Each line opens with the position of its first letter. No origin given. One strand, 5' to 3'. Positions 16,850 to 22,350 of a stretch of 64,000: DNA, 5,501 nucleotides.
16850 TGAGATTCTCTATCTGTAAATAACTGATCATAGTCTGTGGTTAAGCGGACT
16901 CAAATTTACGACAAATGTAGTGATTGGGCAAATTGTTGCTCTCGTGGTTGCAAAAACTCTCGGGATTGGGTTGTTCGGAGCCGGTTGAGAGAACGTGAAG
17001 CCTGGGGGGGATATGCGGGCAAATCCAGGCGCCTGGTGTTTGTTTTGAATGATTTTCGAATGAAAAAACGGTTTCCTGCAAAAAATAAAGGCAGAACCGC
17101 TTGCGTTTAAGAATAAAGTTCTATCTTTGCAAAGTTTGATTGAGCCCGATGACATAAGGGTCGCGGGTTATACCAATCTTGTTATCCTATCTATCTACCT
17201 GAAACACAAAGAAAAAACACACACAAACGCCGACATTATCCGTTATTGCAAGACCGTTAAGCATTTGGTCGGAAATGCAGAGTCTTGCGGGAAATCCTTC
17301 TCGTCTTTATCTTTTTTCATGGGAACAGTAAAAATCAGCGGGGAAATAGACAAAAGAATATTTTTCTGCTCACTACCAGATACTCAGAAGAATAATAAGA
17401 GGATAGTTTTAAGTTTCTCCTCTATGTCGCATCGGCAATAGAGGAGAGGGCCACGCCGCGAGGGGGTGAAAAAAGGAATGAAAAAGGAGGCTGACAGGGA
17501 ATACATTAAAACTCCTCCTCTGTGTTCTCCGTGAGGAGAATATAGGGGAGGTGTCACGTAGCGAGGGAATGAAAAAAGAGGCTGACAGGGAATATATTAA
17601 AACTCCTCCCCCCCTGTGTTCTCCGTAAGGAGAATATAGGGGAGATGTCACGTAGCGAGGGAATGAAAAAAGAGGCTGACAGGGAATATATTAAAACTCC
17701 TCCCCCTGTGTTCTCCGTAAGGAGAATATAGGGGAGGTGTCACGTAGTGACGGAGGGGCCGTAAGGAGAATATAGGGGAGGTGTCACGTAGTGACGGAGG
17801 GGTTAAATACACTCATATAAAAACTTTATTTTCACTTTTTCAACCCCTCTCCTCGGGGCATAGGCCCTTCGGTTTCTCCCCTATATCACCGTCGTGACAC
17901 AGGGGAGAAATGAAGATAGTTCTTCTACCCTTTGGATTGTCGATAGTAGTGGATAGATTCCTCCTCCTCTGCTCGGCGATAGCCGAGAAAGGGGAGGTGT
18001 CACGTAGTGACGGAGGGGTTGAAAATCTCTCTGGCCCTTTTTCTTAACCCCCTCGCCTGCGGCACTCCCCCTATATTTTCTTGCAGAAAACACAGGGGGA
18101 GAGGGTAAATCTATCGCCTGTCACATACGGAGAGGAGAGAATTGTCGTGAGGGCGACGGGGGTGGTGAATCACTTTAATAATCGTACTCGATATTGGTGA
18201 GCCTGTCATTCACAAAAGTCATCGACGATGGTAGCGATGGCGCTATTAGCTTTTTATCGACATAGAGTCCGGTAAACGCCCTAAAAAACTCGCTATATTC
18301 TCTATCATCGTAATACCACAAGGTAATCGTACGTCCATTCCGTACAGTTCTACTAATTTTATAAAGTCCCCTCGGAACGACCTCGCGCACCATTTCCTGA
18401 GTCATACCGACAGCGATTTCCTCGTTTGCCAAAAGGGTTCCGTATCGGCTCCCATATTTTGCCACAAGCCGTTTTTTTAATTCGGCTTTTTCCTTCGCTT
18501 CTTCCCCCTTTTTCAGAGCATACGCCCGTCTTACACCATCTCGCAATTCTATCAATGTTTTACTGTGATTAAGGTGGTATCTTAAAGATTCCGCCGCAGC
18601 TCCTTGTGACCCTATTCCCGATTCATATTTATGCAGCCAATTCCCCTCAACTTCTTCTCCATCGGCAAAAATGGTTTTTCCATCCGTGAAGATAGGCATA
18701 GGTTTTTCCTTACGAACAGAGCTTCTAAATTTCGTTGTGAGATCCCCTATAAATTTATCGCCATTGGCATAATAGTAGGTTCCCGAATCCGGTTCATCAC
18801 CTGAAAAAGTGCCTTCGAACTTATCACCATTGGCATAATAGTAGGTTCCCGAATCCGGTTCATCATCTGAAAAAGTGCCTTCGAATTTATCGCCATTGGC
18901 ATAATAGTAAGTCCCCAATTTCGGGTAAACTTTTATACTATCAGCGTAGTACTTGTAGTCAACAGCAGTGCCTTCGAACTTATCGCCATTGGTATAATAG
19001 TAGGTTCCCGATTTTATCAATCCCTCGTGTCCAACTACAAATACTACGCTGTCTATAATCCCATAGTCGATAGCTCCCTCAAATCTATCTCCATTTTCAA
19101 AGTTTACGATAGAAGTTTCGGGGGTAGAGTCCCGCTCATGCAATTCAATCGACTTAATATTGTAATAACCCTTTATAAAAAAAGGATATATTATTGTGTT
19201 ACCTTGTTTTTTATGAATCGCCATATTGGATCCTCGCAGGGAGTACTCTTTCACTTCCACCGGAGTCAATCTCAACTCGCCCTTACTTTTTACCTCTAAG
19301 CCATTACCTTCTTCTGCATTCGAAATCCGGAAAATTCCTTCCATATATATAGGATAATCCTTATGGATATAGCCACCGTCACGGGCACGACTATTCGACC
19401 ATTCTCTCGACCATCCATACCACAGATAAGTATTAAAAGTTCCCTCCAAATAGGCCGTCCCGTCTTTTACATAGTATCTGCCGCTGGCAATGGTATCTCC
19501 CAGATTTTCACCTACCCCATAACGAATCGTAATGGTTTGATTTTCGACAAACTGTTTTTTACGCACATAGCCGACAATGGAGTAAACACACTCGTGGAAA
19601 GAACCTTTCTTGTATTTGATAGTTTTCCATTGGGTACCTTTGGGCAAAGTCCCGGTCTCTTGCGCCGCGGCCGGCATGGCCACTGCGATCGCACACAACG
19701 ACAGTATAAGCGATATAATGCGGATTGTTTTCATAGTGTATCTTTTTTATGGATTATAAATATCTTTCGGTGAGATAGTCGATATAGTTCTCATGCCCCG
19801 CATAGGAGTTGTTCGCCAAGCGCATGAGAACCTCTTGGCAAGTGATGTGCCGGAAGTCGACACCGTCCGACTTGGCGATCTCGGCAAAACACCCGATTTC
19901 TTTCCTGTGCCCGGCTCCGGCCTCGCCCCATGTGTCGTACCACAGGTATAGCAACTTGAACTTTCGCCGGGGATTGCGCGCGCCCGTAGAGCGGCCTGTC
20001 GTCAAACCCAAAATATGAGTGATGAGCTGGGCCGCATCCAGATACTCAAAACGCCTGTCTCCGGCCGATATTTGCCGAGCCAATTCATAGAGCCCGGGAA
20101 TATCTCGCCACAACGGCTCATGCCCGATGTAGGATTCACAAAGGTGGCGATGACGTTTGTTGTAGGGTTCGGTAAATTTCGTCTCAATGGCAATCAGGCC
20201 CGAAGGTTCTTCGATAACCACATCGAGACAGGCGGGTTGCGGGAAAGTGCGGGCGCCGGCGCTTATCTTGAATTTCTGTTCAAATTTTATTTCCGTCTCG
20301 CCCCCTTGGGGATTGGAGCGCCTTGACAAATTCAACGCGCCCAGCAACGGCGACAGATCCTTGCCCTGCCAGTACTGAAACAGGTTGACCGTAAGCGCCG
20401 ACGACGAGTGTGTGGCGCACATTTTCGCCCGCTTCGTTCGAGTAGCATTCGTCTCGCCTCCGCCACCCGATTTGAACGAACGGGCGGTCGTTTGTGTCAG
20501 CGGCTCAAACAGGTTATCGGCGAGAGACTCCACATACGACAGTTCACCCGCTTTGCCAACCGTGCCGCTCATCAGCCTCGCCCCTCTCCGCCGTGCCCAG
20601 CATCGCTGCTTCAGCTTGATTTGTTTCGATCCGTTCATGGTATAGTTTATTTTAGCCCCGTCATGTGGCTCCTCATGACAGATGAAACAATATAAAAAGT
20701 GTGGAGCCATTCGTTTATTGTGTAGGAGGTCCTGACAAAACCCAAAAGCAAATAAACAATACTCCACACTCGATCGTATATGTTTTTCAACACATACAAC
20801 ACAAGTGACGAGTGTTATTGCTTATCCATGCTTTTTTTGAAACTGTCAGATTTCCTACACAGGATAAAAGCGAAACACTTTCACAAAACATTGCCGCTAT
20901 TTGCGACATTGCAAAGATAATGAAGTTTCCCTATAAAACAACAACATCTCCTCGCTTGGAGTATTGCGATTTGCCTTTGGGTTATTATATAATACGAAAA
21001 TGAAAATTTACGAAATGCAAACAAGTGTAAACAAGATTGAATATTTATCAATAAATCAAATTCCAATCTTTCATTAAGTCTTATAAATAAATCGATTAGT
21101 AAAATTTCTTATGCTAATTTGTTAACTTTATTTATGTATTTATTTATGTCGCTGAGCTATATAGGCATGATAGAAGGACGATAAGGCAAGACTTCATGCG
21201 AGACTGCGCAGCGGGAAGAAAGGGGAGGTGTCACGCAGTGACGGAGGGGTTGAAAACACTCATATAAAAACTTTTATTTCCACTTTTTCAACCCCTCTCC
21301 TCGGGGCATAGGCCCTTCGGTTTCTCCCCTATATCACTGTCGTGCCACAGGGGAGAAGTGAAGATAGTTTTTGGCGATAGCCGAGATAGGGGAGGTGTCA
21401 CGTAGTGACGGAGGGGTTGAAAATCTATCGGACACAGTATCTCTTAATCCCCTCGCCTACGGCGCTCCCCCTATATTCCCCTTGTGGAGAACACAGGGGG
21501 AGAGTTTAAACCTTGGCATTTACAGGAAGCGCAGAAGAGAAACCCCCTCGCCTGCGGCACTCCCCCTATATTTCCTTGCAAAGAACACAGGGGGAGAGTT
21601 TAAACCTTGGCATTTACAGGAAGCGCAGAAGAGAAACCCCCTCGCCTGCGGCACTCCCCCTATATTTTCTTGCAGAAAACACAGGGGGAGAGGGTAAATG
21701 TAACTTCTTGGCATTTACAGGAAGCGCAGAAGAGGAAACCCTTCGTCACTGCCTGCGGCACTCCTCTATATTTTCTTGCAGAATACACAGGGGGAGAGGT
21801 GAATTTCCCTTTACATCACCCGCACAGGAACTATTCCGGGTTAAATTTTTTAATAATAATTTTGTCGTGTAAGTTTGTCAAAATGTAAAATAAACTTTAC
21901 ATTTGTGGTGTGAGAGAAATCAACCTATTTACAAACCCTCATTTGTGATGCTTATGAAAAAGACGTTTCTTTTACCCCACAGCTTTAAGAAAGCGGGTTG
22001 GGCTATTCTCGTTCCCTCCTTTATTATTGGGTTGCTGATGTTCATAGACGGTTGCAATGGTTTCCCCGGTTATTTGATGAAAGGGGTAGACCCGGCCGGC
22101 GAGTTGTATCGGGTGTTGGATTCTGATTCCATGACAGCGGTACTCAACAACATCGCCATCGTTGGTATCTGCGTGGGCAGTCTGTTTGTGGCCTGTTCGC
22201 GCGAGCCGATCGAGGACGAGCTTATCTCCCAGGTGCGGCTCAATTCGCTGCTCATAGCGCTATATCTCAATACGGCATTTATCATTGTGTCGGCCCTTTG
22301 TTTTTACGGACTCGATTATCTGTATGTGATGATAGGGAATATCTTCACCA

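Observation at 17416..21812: Unassigned hairpin-repeat family: at least 11 strand-asymmetric, mostly GNRA-looped hairpins in two opposed tandem arrays flanking a two-gene cassette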

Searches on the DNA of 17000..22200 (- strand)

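Call 5: search_rna_families(source=window, start=17000, end=22200, threshold=evalue, max_evalue=10, show_alignments=3)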
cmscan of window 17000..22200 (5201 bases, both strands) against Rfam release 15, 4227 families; matches with E-value up to 10: 12.
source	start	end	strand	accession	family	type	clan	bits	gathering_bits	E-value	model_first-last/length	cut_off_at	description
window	21559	21691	-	RF04171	MIR1509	Gene; miRNA;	-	27.4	87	0.033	1-121/121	no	MIR1509 microRNA precursor family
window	17608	17737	-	RF03891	mir-2545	Gene; miRNA;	-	20.3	94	3.4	1-118/118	no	mir-2545 microRNA precursor family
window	21240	21300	-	RF04279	mir-H20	Gene; miRNA;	CL00141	19.5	99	5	1-82/82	no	mir-H20 microRNA precursor family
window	20750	20825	-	RF04154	mir-1277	Gene; miRNA;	-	19.2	81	8.1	1-78/78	no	mir-1277 microRNA precursor family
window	17873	17910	-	RF03872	MIR6426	Gene; miRNA;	-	19.1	96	4.6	1-84/84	no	MIR6426 microRNA precursor family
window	21670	21764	+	RF02158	NPPA-AS1_3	Gene; lncRNA;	-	19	55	0.53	1-108/108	no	NPPA antisense RNA 1 conserved region 3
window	20600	20684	-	RF02539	SNOR75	Gene; snRNA; snoRNA; CD-box;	-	18.6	50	7.6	1-87/87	no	Plant small nucleolar RNA SNOR75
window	21653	21691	-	RF04096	mir-4433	Gene; miRNA;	-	18.5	77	6.2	1-83/83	no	mir-4433 microRNA precursor family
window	21465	21502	-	RF03872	MIR6426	Gene; miRNA;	-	18.1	96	8.2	1-84/84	no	MIR6426 microRNA precursor family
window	19155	19207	+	RF03805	bpcv-mir-B1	Gene; miRNA;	-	17.7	90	5.1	1-72/72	no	bpcv-mir-B1 microRNA precursor family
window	20016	20070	+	RF01119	sR32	Gene; snRNA; snoRNA; CD-box;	-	16.6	40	0.44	1-57/57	no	Small nucleolar RNA sR32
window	17917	18000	+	RF02186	ST7-OT3_4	Gene; lncRNA;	-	16.5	80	1.3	1-73/73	no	ST7 overlapping transcript 3 conserved region 4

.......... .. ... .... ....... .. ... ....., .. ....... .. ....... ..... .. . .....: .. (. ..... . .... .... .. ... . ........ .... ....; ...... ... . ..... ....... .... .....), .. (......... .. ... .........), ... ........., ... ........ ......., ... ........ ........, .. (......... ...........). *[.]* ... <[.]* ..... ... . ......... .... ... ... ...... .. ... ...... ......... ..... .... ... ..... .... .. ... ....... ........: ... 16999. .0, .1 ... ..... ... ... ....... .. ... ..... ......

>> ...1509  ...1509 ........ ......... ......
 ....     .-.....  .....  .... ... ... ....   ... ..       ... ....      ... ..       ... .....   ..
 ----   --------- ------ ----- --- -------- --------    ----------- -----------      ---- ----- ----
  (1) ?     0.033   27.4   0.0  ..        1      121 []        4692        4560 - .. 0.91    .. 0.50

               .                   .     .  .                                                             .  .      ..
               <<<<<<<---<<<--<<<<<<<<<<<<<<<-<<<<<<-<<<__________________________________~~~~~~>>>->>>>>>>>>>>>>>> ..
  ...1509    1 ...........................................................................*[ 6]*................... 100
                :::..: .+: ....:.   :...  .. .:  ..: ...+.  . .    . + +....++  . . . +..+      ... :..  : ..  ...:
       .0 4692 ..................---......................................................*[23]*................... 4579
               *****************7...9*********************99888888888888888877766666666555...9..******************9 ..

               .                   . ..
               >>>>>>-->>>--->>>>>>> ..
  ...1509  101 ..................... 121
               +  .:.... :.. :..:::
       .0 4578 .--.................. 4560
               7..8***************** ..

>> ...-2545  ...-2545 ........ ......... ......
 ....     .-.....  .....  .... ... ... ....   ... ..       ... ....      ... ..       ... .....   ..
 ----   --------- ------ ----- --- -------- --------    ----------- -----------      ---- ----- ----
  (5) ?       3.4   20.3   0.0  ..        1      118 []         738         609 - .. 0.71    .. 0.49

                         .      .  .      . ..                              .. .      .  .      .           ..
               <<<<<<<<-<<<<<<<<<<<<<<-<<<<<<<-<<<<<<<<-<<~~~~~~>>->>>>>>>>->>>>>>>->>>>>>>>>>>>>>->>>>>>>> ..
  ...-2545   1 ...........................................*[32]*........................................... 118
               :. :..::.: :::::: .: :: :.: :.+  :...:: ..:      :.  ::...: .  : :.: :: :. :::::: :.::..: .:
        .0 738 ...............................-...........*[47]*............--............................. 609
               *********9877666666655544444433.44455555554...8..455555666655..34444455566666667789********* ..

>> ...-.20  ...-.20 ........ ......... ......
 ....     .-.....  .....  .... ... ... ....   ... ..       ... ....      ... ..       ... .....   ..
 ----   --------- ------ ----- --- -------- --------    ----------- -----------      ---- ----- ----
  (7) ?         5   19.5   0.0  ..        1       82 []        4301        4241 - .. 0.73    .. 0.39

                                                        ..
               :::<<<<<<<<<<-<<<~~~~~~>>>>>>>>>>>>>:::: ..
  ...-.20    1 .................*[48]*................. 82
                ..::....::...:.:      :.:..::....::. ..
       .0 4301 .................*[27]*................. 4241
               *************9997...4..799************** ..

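Call 38: search_with_rna_model(model_id=R1, sources=[L090, L091, L092, L093, L094], max_evalue=1)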
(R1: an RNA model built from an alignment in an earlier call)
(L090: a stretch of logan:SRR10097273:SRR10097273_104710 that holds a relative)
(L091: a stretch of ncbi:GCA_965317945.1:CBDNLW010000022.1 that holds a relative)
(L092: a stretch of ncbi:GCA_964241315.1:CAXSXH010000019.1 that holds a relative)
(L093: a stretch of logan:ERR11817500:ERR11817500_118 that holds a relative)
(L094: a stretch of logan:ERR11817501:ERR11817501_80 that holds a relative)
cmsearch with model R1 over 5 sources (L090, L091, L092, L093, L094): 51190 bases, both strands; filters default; matches with E-value up to 1: 0.
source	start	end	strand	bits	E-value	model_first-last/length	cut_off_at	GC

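Call 59: search_dna_similar(query=window:17500-18120:+, collection=phages, mode=distant, max_evalue=0.001, max_rows=15)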
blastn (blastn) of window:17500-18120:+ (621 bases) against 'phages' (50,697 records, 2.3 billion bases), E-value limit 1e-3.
Records with a match: 5; places in all: 5; records where one place covers at least 80% of the query: 0.
Best place of each record, by identity: 90-95% 1; 80-90% 2; 60-80% 2.
By first word of the organism name: Bacteriophage 5.
By host as written in the record: - 5.
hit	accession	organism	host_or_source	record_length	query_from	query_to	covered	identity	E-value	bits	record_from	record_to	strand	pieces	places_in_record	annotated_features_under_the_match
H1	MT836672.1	Bacteriophage sp.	human fecal samples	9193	226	521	29%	86.3%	4e-16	211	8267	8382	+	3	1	record has no annotation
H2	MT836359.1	Bacteriophage sp.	human fecal samples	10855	229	522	28%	82.4%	2e-6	170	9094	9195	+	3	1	record has no annotation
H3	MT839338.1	Bacteriophage sp.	human fecal samples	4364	270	410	23%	71.3%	6e-8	65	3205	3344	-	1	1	record has no annotation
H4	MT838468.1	Bacteriophage sp.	human fecal samples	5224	498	605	17%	74.0%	8e-6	57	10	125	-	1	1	record has no annotation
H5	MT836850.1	Bacteriophage sp.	human fecal samples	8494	226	306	11%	94.4%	2e-6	113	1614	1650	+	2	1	record has no annotation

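Call 60: search_dna_similar(query=window:17500-18120:+, collection=plasmids, mode=distant, max_evalue=0.001, max_rows=15)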
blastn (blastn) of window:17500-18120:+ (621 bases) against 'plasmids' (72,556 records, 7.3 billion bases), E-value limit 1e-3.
No match.

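Call 79: search_rna_families(source=window, start=20620, end=20960, threshold=evalue, max_evalue=10, show_alignments=2)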
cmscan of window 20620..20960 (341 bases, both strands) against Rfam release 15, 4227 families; matches with E-value up to 10: 4.
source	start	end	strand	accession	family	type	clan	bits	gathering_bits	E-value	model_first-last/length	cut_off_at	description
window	20750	20825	-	RF04154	mir-1277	Gene; miRNA;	-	19.2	81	0.53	1-78/78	no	mir-1277 microRNA precursor family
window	20843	20870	-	RF01353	CRISPR-DR44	Gene; CRISPR;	-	18.9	35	1.9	1-28/28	no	CRISPR RNA direct repeat element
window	20745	20829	+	RF04352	Plastid-psbA-4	Cis-reg;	CL00153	17.6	56.8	2.3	1-61/61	no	Plastid-psbA-4 3UTR RNA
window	20620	20684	-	RF02539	SNOR75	Gene; snRNA; snoRNA; CD-box;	-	15.5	50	3.4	1-66/87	3'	Plant small nucleolar RNA SNOR75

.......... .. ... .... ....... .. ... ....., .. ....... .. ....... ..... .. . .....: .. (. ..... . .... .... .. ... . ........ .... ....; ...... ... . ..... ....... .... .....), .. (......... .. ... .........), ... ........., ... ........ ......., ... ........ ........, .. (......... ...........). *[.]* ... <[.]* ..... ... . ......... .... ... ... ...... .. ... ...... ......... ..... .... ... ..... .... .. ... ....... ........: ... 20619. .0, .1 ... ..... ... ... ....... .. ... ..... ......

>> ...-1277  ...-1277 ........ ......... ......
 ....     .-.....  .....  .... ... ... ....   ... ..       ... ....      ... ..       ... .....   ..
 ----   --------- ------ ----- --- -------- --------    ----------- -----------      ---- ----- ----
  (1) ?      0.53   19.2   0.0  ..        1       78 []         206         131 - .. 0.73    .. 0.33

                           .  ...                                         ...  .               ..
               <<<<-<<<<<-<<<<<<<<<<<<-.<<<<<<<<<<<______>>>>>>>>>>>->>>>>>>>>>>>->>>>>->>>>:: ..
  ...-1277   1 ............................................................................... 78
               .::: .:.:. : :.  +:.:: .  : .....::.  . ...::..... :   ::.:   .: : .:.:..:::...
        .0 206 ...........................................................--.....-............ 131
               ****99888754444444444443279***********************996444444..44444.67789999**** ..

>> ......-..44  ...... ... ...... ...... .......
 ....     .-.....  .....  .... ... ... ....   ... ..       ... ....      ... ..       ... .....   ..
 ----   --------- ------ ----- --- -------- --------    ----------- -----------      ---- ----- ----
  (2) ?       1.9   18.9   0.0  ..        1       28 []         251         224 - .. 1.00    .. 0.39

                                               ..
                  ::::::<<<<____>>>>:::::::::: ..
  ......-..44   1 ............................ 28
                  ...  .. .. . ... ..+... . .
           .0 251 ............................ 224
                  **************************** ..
